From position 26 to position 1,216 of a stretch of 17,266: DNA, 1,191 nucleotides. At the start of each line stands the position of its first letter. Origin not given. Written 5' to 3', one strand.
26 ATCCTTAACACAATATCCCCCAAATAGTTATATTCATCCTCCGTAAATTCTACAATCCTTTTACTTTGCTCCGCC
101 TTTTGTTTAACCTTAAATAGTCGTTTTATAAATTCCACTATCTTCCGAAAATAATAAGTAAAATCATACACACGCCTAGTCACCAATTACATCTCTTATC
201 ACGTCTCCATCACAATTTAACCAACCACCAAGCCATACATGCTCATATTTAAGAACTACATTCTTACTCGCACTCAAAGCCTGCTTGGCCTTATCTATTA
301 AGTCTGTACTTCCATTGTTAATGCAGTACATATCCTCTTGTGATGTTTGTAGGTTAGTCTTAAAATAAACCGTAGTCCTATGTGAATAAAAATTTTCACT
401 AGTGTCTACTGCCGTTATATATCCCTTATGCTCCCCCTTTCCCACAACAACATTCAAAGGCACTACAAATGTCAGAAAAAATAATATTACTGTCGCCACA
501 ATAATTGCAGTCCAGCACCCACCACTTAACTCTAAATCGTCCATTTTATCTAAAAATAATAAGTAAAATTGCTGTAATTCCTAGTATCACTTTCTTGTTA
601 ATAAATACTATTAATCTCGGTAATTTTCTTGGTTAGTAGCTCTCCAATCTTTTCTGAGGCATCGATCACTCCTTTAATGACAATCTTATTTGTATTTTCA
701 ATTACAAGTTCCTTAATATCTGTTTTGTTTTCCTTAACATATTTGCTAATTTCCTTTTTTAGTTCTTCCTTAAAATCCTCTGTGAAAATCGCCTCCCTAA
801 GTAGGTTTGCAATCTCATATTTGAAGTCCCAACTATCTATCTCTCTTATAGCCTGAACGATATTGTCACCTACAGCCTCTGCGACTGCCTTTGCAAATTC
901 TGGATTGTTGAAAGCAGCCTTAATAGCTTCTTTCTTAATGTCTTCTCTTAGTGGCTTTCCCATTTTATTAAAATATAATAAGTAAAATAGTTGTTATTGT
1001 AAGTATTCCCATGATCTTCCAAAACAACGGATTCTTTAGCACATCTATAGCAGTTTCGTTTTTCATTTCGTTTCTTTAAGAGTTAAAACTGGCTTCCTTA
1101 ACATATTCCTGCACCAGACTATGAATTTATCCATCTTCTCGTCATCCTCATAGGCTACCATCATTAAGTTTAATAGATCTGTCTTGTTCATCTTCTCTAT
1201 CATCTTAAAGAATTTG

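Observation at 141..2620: A 14-nt motif, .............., sits at fixed distance upstream of four start codons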

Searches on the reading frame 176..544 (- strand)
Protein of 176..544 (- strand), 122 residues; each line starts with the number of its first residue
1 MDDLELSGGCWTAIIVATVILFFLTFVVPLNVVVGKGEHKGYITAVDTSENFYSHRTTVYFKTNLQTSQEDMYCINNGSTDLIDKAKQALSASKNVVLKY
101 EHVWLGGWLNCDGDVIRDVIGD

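Call 16: find_encoding_contigs(protein=window:176-544:-, flank=10000, max_places=6)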
Protein window:176-544:- (122 aa): 1 contig read that carries it; 1 place shown.
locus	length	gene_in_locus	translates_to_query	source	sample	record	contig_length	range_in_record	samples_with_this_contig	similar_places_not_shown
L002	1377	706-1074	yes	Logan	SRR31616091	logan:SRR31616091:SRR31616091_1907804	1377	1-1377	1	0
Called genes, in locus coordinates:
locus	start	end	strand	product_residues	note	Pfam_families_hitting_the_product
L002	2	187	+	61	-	?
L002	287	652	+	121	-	PF11978:MVP_shoulder (weak)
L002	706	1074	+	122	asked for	-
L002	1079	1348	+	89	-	-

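Call 23: find_homologous_proteins(query=window:176-544:-)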
Query window:176-544:- (122 aa): 3 proteins with E <= 0.001 among 7 candidates.
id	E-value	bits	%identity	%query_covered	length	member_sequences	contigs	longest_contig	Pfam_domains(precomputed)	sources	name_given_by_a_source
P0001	4.3e-77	274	100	100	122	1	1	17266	-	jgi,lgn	-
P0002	2.0e-53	197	70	100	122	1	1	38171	-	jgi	jgi:hypothetical protein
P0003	6.8e-52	192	72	98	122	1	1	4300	-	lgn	-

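Call 24: find_encoding_contigs(protein=P0003, flank=10000)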
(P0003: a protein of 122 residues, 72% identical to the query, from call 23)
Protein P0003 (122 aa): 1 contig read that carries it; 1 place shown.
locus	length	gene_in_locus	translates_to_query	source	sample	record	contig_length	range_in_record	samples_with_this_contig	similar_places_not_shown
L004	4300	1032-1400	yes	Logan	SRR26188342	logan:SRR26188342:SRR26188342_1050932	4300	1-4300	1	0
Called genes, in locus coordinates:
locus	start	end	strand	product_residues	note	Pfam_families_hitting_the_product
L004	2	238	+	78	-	?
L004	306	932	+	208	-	-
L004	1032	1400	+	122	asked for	-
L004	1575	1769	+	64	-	PF13412:HTH_24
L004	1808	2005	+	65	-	-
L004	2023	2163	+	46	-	-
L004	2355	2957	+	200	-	-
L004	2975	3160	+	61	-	-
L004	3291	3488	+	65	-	-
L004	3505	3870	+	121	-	PF09643:YopX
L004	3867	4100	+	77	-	-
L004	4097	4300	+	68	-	?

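Call 25: find_encoding_contigs(protein=P0002, flank=10000)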
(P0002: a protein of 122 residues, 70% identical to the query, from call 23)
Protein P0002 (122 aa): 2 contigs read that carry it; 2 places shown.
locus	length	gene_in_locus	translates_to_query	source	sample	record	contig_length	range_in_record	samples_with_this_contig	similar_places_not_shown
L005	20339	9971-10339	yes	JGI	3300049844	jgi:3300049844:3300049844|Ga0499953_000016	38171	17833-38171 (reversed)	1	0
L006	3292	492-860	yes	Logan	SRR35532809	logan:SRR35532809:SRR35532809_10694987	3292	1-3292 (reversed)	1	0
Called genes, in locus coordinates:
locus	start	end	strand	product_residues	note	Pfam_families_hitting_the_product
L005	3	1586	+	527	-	?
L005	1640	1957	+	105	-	-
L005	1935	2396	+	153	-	-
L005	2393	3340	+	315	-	PF01551:Peptidase_M23 (weak)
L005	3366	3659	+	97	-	-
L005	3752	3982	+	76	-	-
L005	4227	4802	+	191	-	PF13730:HTH_36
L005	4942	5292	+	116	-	-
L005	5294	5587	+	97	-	-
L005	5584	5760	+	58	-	-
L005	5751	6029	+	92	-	-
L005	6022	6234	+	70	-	-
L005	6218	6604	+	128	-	-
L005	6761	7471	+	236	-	PF12705:PDDEXK_1 (faint)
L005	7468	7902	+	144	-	-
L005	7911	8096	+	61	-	-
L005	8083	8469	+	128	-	-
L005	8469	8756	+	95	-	-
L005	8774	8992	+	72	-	PF07874:DUF1660 (faint)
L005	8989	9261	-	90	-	-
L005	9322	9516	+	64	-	PF13412:HTH_24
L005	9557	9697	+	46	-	-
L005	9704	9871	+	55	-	-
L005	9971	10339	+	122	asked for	-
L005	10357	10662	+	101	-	-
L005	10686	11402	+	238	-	-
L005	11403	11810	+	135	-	-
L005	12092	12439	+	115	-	-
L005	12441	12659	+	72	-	-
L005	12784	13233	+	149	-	PF13392:HNH_3 (weak)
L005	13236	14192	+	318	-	PF13524:Glyco_trans_1_2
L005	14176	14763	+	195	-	PF03848:TehB (weak), PF13489:Methyltransf_23, PF13847:Methyltransf_31, PF08241:Methyltransf_11, PF08242:Methyltransf_12 (weak), PF13649:Methyltransf_25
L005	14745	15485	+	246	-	PF05050:Methyltransf_21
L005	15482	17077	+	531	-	-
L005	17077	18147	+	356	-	PF13692:Glyco_trans_1_4, PF00534:Glycos_transf_1 (weak)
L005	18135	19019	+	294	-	PF00534:Glycos_transf_1, PF13692:Glyco_trans_1_4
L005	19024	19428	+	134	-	-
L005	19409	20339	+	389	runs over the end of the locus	PF04466:Terminase_3, PF17288:Terminase_3C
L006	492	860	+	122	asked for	-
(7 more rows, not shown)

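Call 41: search_dna_similar(query=L005:19409-20338:+, collection=phages, mode=protein, max_rows=15)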
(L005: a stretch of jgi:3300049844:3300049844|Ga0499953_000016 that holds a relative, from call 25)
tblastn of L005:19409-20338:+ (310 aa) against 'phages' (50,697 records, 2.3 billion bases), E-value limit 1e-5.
Records with a match: 849; places in all: 852; records where one place covers at least 80% of the query: 622.
Best place of each record, by identity: <60% 849.
By first word of the organism name: Staphylococcus 143; Streptococcus 135; Bacteroides 97; Flavobacterium 75; Enterococcus 67; Clostridium 59; Phocaeicola 24; Vibrio 24; Bacillus 21; Riemerella 19; and 47 more.
By host as written in the record: - 56; Staphylococcus aureus 39; Clostridium sporogenes ATCC-15579 30; Flavobacterium sp. LMO9 27; Enterococcus faecalis 20; Flavobacterium sp. LMO6 19; Clostridium perfringens 13; Flavobacterium psychrophilum 950106-1/1 13; and 354 more.
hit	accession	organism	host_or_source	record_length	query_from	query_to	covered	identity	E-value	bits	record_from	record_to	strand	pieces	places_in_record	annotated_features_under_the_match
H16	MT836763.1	Bacteriophage sp.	human fecal samples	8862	8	310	98%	36.5%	2e-43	164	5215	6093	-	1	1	record has no annotation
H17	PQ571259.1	Bacteroides phage BF1-2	Bacteroides fragilis BL19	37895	6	310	98%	35.6%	1e-42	162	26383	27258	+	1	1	terminase large subunit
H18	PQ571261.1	Bacteroides phage BF1-4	Bacteroides fragilis BL19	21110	14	310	96%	35.9%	2e-42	161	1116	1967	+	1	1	terminase large subunit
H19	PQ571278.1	Bacteroides phage BT2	Bacteroides thetaiotaomicron BG12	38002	14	310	96%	35.9%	2e-42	161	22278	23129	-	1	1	terminase large subunit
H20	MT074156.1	Bacteroides phage SJC18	Bacteroides thetaiotaomicron VPI-5504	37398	14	310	96%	35.2%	3e-38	149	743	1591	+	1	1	hypothetical protein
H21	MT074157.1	Bacteroides phage SJC20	Bacteroides thetaiotaomicron VPI-5505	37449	14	310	96%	35.2%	3e-38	149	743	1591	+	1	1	hypothetical protein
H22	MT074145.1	Bacteroides phage SJC01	Bacteroides thetaiotaomicron VPI-5493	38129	14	310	96%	35.2%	3e-38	149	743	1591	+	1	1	hypothetical protein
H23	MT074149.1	Bacteroides phage SJC11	Bacteroides thetaiotaomicron VPI-5497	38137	14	310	96%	35.2%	3e-38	149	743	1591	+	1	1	hypothetical protein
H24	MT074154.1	Bacteroides phage SJC16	Bacteroides thetaiotaomicron VPI-5502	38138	14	310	96%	35.2%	3e-38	149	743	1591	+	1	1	hypothetical protein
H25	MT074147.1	Bacteroides phage SJC09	Bacteroides thetaiotaomicron VPI-5495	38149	14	310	96%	35.2%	3e-38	149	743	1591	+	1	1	hypothetical protein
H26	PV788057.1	Bacteroides phage BT50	Bacteroides thetaiotaomicron VPI-5482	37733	14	310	96%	34.9%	3e-38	149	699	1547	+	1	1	terminase large subunit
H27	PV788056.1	Bacteroides phage BT34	Bacteroides thetaiotaomicron VPI-5482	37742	14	310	96%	34.9%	3e-38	149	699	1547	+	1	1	terminase large subunit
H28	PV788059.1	Bacteroides phage BT04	Bacteroides thetaiotaomicron VPI-5482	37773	14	310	96%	34.9%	3e-38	149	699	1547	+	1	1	terminase large subunit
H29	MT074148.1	Bacteroides phage SJC10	Bacteroides thetaiotaomicron VPI-5496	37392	14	310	96%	34.9%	7e-38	148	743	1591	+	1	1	hypothetical protein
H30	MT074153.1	Bacteroides phage SJC15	Bacteroides thetaiotaomicron VPI-5501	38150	14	310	96%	34.9%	7e-38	148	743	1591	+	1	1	hypothetical protein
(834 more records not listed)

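Call 48: get_annotated_region(hit=H17, flank=12000)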
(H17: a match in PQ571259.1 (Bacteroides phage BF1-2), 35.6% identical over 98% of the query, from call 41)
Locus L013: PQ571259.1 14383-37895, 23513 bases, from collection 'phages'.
description: Bacteroides phage BF1-2, complete genome.
organism: Bacteroides phage BF1-2 (NCBI taxid 3385207)
taxonomy: Viruses
host: Bacteroides fragilis BL19; source: sewage from septic tank; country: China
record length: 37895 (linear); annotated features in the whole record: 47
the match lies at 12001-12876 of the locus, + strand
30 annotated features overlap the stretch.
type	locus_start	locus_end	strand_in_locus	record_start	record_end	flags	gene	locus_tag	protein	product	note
CDS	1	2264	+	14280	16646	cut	-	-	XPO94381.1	DNA helicase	BF1-2_gp18; BF1-2_gp18; Annot2=(structure alignment-afuniprot50) AF-A0A6L9HKV5-F1-model_v4 Virulence-associated protein ...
CDS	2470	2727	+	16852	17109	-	-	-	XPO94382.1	hypothetical protein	BF1-2_gp19; BF1-2_gp19; None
CDS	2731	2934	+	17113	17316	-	-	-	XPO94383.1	hypothetical protein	BF1-2_gp20; BF1-2_gp20; None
CDS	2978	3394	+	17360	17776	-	-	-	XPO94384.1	hypothetical protein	BF1-2_gp21; BF1-2_gp21; None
CDS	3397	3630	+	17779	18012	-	-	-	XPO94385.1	hypothetical protein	BF1-2_gp22; BF1-2_gp22; None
CDS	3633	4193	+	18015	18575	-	-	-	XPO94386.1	Nmad5 domain-containing protein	BF1-2_gp23; BF1-2_gp23; None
CDS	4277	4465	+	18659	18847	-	-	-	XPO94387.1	hypothetical protein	BF1-2_gp24; BF1-2_gp24; None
CDS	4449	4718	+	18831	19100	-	-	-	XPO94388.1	hypothetical protein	BF1-2_gp25; BF1-2_gp25; None; 219L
CDS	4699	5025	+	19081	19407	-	-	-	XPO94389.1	endonuclease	BF1-2_gp26; BF1-2_gp26; Annot2=(structure alignment-afuniprot50) AF-A0A7M1PY54-F1-model_v4 VRR-NUC domain-containing ...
CDS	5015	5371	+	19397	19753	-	-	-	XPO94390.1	hypothetical protein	BF1-2_gp27; BF1-2_gp27; None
CDS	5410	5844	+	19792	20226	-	-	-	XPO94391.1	hypothetical protein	BF1-2_gp28; BF1-2_gp28; None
CDS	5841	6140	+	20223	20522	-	-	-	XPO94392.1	hypothetical protein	BF1-2_gp29; BF1-2_gp29; None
CDS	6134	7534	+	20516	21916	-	-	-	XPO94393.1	DNA helicase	BF1-2_gp30; BF1-2_gp30; Annot2=(hmm profile search-phrog [Rank2]) phrog_62 DNA helicase;Annot3=(structure ...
CDS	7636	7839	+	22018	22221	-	-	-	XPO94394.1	hypothetical protein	BF1-2_gp31; BF1-2_gp31; None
CDS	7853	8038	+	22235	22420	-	-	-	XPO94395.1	hypothetical protein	BF1-2_gp32; BF1-2_gp32; None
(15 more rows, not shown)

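Call 63: search_protein_families(library=phrogs, proteins=[window:176-544:-, L002:1112-1348:+], max_evalue=0.01)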
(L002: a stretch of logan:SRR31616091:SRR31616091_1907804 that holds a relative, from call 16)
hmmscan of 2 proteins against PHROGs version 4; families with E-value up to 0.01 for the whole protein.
window:176-544:- (122 aa): 0 families

L002:1112-1348:+ (78 aa): 1 family
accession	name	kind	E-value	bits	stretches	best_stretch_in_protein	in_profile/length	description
phrog_2031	-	unknown function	0.0072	17.7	1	2-36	3-39/92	-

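Call 64: search_protein_families(library=pfam, proteins=[window:176-544:-, L002:1112-1348:+], max_evalue=0.01)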
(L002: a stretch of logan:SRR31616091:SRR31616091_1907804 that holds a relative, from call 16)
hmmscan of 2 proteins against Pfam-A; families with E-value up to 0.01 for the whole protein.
window:176-544:- (122 aa): 0 families

L002:1112-1348:+ (78 aa): 1 family
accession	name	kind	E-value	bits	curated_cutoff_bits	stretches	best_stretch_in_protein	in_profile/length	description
PF23836.1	DUF7206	-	0.00025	22.1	25.6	1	1-36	2-37/107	Family of unknown function (DUF7206)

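Call 69: find_related_loci(query=L005:19409-20338:+, collection=viral_contigs, flank=10000)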
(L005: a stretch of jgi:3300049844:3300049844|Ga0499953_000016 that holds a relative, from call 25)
Query L005:19409-20338:+ (310 aa) in viral_contigs; peptide patterns used: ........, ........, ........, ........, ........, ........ (x = any residue, [..] = any of these).
25 stretches matched a pattern; 23 encode a relative of the query (tblastn E <= 1e-3); 23 distinct loci.
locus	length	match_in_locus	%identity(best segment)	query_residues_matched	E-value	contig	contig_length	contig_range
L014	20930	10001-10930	100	1-310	0e+0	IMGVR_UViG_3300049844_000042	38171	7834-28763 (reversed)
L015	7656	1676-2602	61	1-310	7e-126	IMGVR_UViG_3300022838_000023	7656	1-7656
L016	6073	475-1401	61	1-310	6e-126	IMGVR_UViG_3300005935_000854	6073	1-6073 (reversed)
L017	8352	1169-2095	61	1-310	7e-126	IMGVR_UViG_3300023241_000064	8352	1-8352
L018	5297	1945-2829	62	8-302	3e-124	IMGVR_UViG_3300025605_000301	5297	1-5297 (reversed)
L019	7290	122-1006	62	8-302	9e-124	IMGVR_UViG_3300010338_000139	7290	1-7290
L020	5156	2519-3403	62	8-302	1e-122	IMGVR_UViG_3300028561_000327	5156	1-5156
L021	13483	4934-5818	61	8-302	2e-121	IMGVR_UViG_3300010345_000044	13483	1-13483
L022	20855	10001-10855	62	18-302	3e-119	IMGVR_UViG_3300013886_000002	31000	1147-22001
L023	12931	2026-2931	59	8-310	5e-119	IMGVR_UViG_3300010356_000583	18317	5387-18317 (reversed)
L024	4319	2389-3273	59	8-302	2e-119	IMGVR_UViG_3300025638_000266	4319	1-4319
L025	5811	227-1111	59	8-302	3e-118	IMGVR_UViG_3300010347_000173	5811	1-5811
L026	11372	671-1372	61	5-243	2e-98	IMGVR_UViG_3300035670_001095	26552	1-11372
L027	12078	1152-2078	61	1-310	8e-126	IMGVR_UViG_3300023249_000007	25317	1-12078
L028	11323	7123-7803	42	82-310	1e-48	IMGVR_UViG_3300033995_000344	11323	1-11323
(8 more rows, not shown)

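Call 80: search_protein_families(library=phrogs, proteins=[L014:17705-18241:+, L014:18273-19136:+, L014:16514-16678:+, L014:11188-12612:+, L022:16792-17220:+, L022:14351-15184:+, L022:11214-12545:+], max_evalue=0.001)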
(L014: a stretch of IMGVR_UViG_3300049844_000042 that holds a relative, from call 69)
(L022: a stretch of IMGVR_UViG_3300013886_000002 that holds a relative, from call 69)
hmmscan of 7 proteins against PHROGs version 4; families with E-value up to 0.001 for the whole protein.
L014:17705-18241:+ (178 aa): 1 family
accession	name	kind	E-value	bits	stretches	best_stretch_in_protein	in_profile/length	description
phrog_172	-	head and packaging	3e-22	80.8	1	1-167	30-195/229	head scaffolding protein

L014:18273-19136:+ (287 aa): 0 families

L014:16514-16678:+ (54 aa): 0 families

L014:11188-12612:+ (474 aa): 5 families
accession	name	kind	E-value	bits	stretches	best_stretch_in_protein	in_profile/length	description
phrog_64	-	head and packaging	1.2e-108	365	1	8-463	71-529/547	portal protein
phrog_9064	-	head and packaging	1.7e-35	123.6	1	223-439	1-214/228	portal protein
phrog_8418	-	head and packaging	1.9e-29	103.6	1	330-454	1-126/136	portal protein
phrog_8065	-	unknown function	1.5e-16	62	1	4-135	34-161/165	-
phrog_36559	-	unknown function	0.00017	22.7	1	376-423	17-64/87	-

L022:16792-17220:+ (142 aa): 3 families
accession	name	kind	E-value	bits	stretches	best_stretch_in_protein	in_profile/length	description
phrog_158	-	tail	7.6e-23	82.5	1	3-140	17-163/376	major tail protein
phrog_1407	-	tail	5.8e-08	33.6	1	17-139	40-167/258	major tail protein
phrog_41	-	tail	5e-06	27.3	1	31-139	47-154/245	major tail protein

L022:14351-15184:+ (277 aa): 0 families

L022:11214-12545:+ (443 aa): 6 families
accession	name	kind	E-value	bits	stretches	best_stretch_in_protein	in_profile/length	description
phrog_64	-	head and packaging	4.9e-112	376.1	1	9-432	73-512/547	portal protein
phrog_9064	-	head and packaging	5.7e-36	125.2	1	208-419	1-210/228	portal protein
phrog_8418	-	head and packaging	5.1e-26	92.4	1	316-428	1-114/136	portal protein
phrog_8065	-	unknown function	4.4e-20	73.4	1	8-126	39-161/165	-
phrog_104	-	head and packaging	4.8e-09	36.4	1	11-224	41-268/550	portal protein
phrog_38065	-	head and packaging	0.0006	21.2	1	26-80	40-96/106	portal protein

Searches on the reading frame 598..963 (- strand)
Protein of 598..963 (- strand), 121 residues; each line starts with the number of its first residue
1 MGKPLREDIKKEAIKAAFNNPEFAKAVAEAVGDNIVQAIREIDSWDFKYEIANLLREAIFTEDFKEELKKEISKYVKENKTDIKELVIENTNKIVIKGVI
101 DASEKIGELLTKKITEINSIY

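Call 15: find_related_loci(query=window:598-963:-, collection=viral_contigs, flank=10000)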
Query window:598-963:- (121 aa) in viral_contigs; peptide patterns used: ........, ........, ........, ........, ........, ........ (x = any residue, [..] = any of these).
56 stretches matched a pattern, but none encodes a relative of the query by tblastn (E <= 1e-3).

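Call 33: find_homologous_proteins(query=window:598-963:-)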
Query window:598-963:- (121 aa): 2 proteins with E <= 0.001 among 43 candidates.
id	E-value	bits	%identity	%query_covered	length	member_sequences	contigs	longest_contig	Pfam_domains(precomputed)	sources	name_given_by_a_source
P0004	2.4e-67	242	100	100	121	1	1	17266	PF11978.14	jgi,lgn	-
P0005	6.6e-40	153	67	100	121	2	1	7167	-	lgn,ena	-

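Call 35: find_encoding_contigs(protein=P0005, flank=10000)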
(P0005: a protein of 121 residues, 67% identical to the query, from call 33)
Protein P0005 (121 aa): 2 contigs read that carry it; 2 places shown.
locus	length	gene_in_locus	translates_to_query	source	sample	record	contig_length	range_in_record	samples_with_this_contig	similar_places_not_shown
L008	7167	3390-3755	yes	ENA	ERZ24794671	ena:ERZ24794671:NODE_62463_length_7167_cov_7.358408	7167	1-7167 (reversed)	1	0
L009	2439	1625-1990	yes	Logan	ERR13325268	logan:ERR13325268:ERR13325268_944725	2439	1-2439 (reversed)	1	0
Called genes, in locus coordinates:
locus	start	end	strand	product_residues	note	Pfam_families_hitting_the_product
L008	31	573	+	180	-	-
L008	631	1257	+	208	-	-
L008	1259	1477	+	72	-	-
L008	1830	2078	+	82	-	-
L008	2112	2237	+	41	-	-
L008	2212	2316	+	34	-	-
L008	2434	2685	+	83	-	-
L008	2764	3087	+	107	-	-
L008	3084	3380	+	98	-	-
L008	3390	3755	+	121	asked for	-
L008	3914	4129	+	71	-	-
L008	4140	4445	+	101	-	-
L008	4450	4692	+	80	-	-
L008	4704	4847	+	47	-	-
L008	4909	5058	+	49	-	-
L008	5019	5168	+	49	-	-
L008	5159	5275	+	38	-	-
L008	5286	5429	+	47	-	-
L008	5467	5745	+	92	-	-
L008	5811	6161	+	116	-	-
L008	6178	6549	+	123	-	-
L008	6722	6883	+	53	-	-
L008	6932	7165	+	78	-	?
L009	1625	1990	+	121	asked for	-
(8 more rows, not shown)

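Call 63: search_protein_families(library=phrogs, proteins=[window:598-963:-], max_evalue=0.01)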
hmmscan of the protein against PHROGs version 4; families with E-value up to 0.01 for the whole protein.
window:598-963:- (121 aa): 3 families
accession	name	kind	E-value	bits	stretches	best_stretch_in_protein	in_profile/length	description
phrog_413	-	head and packaging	0.0047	18.1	1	50-99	14-64/141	head protein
phrog_34239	-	unknown function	0.0055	18.4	0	8-43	25-60/92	-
phrog_2468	-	head and packaging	0.0096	16.4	0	8-99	69-160/303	head morphogenesis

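Call 64: search_protein_families(library=pfam, proteins=[window:598-963:-], max_evalue=0.01)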
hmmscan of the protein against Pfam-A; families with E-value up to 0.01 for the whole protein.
window:598-963:- (121 aa): 2 families
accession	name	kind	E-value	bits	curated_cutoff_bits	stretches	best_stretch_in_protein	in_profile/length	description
PF11978.13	MVP_shoulder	-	8.6e-06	26.2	25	1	10-90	35-113/118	Shoulder domain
PF17898.6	GerD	-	0.0017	18.8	29.5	1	5-71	16-83/114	Spore germination GerD central core domain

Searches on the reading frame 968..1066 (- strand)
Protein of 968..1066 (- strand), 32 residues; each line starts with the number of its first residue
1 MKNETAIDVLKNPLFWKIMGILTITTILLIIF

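Call 63: search_protein_families(library=phrogs, proteins=[window:968-1066:-], max_evalue=0.01)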
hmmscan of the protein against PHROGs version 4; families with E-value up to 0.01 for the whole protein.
window:968-1066:- (32 aa): 0 families

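Call 64: search_protein_families(library=pfam, proteins=[window:968-1066:-], max_evalue=0.01)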
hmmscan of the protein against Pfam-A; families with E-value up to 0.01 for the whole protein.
window:968-1066:- (32 aa): 0 families
